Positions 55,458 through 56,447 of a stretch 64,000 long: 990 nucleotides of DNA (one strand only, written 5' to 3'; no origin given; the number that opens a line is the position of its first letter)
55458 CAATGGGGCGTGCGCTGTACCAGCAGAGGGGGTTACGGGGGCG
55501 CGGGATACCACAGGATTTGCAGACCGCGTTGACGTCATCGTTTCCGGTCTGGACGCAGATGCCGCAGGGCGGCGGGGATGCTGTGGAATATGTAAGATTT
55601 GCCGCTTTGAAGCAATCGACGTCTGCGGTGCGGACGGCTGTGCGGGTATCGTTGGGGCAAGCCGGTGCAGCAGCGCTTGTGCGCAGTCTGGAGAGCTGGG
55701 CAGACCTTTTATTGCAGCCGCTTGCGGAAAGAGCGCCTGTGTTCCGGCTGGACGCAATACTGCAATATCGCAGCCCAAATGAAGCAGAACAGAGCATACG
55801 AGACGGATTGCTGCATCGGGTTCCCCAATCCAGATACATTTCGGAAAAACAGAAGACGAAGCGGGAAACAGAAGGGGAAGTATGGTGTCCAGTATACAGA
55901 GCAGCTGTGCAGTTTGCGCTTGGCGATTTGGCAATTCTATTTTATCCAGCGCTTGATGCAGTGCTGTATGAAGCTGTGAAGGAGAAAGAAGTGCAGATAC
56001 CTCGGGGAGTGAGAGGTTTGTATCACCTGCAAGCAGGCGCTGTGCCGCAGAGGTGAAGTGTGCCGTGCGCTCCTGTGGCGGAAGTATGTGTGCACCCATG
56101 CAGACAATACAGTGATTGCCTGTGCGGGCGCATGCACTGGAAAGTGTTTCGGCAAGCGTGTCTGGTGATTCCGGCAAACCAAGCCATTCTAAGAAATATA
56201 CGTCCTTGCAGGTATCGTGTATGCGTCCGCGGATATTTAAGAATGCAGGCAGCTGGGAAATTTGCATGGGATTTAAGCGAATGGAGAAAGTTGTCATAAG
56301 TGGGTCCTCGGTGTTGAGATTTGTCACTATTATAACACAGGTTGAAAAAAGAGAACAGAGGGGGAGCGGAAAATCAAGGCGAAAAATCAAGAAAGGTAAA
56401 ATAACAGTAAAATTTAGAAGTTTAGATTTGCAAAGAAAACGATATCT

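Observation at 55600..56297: Shared N-terminal domain between the trypsin-protease fusion and the YceG-like protein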

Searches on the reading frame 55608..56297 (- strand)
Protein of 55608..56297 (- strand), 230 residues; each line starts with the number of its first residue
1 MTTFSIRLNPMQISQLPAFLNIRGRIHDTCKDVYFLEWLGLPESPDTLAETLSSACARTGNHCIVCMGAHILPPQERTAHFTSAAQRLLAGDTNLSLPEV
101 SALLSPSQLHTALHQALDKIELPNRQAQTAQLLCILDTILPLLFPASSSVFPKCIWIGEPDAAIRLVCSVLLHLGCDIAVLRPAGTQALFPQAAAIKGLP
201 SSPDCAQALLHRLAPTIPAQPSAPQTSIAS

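Call 5: search_protein_families(library=pfam, proteins=[window:55608-56297:-], max_evalue=1)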
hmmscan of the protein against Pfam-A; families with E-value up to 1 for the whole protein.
window:55608-56297:- (230 aa): 2 families
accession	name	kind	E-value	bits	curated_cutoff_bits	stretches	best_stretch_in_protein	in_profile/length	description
PF14266.11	YceG_bac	-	0.0015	18.6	25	1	123-188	133-201/250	YceG domain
PF15101.11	TERB2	-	0.32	11.4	27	1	54-116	69-131/207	Telomere-associated protein TERB2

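Call 8: find_homologous_proteins(query=window:55608-56297:-, max_evalue=0.001)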
Query window:55608-56297:- (230 aa): 1 proteins with E <= 0.001 among 1046 candidates.
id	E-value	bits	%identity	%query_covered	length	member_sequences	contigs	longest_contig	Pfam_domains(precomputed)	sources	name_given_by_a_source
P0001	3.1e-38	150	51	73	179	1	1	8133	-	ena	-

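Call 10: find_encoding_contigs(protein=P0001, flank=8000)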
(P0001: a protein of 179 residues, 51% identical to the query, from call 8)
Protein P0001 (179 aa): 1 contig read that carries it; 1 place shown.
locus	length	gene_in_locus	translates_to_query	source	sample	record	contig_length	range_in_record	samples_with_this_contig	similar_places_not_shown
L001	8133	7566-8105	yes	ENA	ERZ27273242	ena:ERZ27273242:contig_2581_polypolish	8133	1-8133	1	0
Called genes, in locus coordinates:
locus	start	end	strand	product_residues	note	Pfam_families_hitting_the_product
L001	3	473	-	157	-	?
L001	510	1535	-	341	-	PF05816:TelA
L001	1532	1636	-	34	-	-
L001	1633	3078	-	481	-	PF14266:YceG_bac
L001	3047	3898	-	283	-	PF14266:YceG_bac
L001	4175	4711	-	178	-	PF11202:StiP, PF15608:PELOTA_1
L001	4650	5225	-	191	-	PF11202:StiP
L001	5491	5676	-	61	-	-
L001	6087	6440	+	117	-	-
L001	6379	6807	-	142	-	PF15617:C-C_Bond_Lyase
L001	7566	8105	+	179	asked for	-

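Call 21: search_protein_representatives(protein=window:55698-56297:-)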
Query: 200 residues. Proteins with E-value up to 0.001 (for the whole library): 12; up to 1e-10: 4; up to 1e-30: 1. The best 12 are listed.
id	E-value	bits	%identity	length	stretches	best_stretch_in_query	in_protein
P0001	1.0e-38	149.6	52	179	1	1-168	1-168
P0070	4.7e-27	111.5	43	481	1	4-187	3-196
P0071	5.2e-12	62.4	33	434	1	5-189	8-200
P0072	7.3e-11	58.7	51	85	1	3-69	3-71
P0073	8.5e-08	48.7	31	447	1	4-186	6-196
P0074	8.7e-08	48.7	56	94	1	3-52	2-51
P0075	3.0e-07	46.9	33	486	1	2-189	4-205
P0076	8.9e-07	45.4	57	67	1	3-49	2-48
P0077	3.0e-05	40.4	30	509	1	5-184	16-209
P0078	2.9e-04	37.2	30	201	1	5-77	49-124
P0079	3.7e-04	36.8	25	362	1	3-184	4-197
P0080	3.8e-04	36.8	37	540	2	5-44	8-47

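Call 23: search_protein_families(library=pfam, proteins=[P0070, P0071, P0073, P0075, P0077, P0078, P0079, P0080], max_evalue=0.1)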
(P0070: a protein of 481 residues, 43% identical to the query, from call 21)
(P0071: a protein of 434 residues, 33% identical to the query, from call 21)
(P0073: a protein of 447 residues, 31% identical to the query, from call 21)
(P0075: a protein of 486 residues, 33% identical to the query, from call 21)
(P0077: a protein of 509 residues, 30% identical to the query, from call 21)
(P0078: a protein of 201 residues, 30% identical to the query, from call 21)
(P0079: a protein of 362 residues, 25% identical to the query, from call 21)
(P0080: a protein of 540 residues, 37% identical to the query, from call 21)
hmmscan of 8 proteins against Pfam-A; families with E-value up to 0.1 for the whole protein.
P0070 (481 aa): 3 families
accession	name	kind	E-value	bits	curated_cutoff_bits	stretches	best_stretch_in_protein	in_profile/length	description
PF13365.12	Trypsin_2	-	4.5e-26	92.8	27.6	1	322-453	1-144/144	Trypsin-like peptidase domain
PF00089.32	Trypsin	-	1.5e-08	35.2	20.6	1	323-474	28-214/220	Trypsin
PF14266.11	YceG_bac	-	0.002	18.2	25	1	129-194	131-198/250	YceG domain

P0071 (434 aa): 3 families
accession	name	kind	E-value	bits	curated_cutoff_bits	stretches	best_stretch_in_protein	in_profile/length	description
PF13365.12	Trypsin_2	-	9.2e-18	65.8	27.6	1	313-432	1-133/144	Trypsin-like peptidase domain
PF14266.11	YceG_bac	-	5.7e-10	39.7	25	1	106-197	108-199/250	YceG domain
PF00089.32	Trypsin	-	0.095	12.9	20.6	0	314-368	28-96/220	Trypsin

P0073 (447 aa): 3 families
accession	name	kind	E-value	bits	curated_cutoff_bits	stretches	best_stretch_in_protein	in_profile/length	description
PF13365.12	Trypsin_2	-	1.3e-24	88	27.6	1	290-419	1-144/144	Trypsin-like peptidase domain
PF00089.32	Trypsin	-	1.8e-07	31.7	20.6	1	287-440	24-217/220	Trypsin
PF14266.11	YceG_bac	-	2.3e-07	31.1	25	1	129-195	131-198/250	YceG domain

P0075 (486 aa): 4 families
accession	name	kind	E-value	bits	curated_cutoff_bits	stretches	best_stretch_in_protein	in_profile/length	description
PF13365.12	Trypsin_2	-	3.5e-26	93.1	27.6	1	326-457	1-144/144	Trypsin-like peptidase domain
PF00089.32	Trypsin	-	4e-07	30.5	20.6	1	325-473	26-212/220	Trypsin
PF14266.11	YceG_bac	-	1e-06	29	25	1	133-202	128-199/250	YceG domain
PF10459.15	Peptidase_S46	-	0.00089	18.5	22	1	323-356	46-79/698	Peptidase S46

P0077 (509 aa): 3 families
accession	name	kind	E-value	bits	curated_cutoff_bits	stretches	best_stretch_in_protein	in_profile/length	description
PF13365.12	Trypsin_2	-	1.3e-26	94.5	27.6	1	348-479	1-144/144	Trypsin-like peptidase domain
PF14266.11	YceG_bac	-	1.3e-13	51.6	25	1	44-216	31-204/250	YceG domain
PF00089.32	Trypsin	-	5e-07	30.2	20.6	1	348-497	27-214/220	Trypsin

P0078 (201 aa): 0 families

P0079 (362 aa): 3 families
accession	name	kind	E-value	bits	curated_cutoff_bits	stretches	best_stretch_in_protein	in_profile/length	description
PF14266.11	YceG_bac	-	6.9e-20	72.1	25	1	34-220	31-220/250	YceG domain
PF13365.12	Trypsin_2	-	0.00026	22.2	27.6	1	310-342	1-35/144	Trypsin-like peptidase domain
PF00089.32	Trypsin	-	0.021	15.1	20.6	1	291-348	10-64/220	Trypsin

P0080 (540 aa): 5 families
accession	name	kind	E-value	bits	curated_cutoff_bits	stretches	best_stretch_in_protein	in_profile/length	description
PF13365.12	Trypsin_2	-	5e-23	82.9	27.6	1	380-511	1-144/144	Trypsin-like peptidase domain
PF14266.11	YceG_bac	-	7.5e-18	65.5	25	1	36-209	31-203/250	YceG domain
PF00089.32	Trypsin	-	1.6e-09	38.4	20.6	1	367-525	16-210/220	Trypsin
PF10459.15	Peptidase_S46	-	0.014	14.5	22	0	356-401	30-70/698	Peptidase S46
PF07229.18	VirE2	-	0.064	12.2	27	1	321-391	436-501/553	VirE2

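Call 29: find_homologous_proteins(query=A1, max_evalue=0.001)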
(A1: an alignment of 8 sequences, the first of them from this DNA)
Query A1 (8 sequences) (194 aa, profile of the alignment): 2 proteins with E <= 0.001 among 3373 candidates.
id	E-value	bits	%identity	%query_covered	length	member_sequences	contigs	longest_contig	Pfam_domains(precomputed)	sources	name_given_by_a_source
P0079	1.2e-79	285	25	95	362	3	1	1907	PF14266.12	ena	-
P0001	4.7e-18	84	51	87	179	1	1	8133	-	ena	-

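Call 37: predict_structure(alignment_id=A2)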
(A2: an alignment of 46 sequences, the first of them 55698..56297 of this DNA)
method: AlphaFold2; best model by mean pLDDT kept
length: 200 residues; sequences in the alignment: 46
mean_pLDDT: 83.8   pTM: 0.83
mean pLDDT of the five models: 83.8, 83.8, 81.5, 81.4, 81.2
residues with pLDDT >= 90: 89; 70-90: 88; 50-70: 12; < 50: 11
segments of 3 or more residues with pLDDT < 50: 1-3, 193-200
pLDDT, mean of each block of 10 residues (from residue 1): 56 82 81 88 91 90 83 84 94 84 85 88 90 92 82 92 90 92 84 47
secondary structure, 60 per line:
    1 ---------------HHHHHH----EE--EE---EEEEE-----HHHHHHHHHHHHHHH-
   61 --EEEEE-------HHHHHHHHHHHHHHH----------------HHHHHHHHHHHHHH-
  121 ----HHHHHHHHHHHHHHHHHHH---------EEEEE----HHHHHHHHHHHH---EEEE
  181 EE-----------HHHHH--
elements in order: H16-21 E35-39 H45-59 E63-67 H75-89 H106-119 H125-143 E153-157 H162-173 E177-182 H194-198

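Call 53: search_solved_structures(query=A2, max_evalue=1)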
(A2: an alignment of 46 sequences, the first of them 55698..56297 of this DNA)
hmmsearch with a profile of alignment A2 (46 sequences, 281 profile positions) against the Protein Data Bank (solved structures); distinct sequences matched with E-value up to 1: 1.
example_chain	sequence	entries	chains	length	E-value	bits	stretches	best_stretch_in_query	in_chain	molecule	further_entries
2k5w_A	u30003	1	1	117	0.34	13.4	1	172-259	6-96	Hypothetical Cytosolic Protein BcR103A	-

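Call 55: search_solved_structures(query=A2, max_evalue=1, show_alignments=1)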
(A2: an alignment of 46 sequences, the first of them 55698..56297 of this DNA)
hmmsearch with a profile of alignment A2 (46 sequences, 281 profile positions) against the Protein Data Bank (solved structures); distinct sequences matched with E-value up to 1: 1.
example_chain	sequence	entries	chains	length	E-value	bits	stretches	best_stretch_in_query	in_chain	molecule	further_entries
2k5w_A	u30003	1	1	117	0.34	13.4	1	172-259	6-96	Hypothetical Cytosolic Protein BcR103A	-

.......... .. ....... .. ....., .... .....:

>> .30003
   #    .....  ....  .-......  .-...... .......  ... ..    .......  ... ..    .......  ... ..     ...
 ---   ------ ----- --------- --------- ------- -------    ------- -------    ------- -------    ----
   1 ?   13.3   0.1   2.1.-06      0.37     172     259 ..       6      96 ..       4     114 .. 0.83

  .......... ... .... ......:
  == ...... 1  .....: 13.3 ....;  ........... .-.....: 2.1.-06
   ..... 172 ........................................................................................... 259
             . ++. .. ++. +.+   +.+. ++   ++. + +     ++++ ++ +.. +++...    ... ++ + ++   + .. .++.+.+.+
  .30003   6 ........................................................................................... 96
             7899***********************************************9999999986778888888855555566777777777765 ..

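Call 56: fold_search(model_id=the predicted structure, library=pdb)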
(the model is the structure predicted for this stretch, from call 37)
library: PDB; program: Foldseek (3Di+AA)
matches with E <= 10: 759; with E <= 0.001: 0
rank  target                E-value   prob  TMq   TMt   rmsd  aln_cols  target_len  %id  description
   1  3s5u_B                3.7e-02  0.63  0.32  0.33  16.8       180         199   12  Crystal structure of CRISPR associated protein (released 2011-06-22)
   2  9gjp_E                4.0e-02  0.60  0.31  0.18   9.8       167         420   12  OCCM maturation intermediate stalled with an Arginine Finger mutation in Mcm5: Conformer 2 (released 2025-03-05)
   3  9uoo                  6.0e-02  0.30  0.24  0.16  13.5       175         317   15  Klebsiella pneumoniae RecA (released 2026-02-18)
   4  5x8d_A                7.6e-02  0.18  0.21  0.22  11.2       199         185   12  D90L mutant of thermus thermophilus HB8 thymidylate kinase (released 2018-03-14)
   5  3s1a_C                8.0e-02  0.51  0.31  0.15  12.6       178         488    8  Crystal structure of the phosphorylation-site double mutant S431E/T432E of the KaiC circadian clock protein (released 2011-09-21)
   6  8ua0_A                1.0e-01  0.47  0.28  0.12   8.1       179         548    9  Cdc48-Shp1 unfolding native substrate, Class 8 (released 2024-11-06)
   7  8jon_A                1.3e-01  0.33  0.33  0.16  13.2       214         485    8  Structure of a synthetic circadian clock protein KaiC mutant of cyanobacteria Synechococcus elongatus PCC 7942 (released 2024-06-12)
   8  6mse_B                1.4e-01  0.30  0.24  0.14   9.4       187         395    7  Cryo-EM structures and dynamics of substrate-engaged human 26S proteasome (released 2018-11-21)
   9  4b3f                  1.4e-01  0.28  0.28  0.11  15.1       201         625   14  crystal structure of Ighmbp2 helicase (released 2012-09-26)
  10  4unn_B                1.4e-01  0.11  0.19  0.20  13.6       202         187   13  Mtb TMK in complex with compound 8 (released 2015-06-17)
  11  2a5y_B                1.5e-01  0.38  0.26  0.13  10.2       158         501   12  Structure of a CED-4/CED-9 complex (released 2005-10-11)
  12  9mq6_B                1.5e-01  0.23  0.23  0.10  10.9       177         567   10  Cryo-EM structure of VCP/p97 and VCPIP1 (VCIP135) in the presence of AMPPNP (released 2025-03-26)
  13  5eum_A                1.6e-01  0.30  0.31  0.26  10.1       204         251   12  1.8 Angstrom Crystal Structure of ATP-binding Component of Fused Lipid Transporter Subunits of ABC superfamily from Ha (released 2015-12-02)
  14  9bji_E                1.6e-01  0.30  0.25  0.11   9.9       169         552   11  Cryo-EM structure of apo NVL (released 2026-01-21)
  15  8sux_C                1.6e-01  0.13  0.23  0.15  13.1       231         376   12  Structure of E. coli PtuA hexamer (released 2024-01-10)
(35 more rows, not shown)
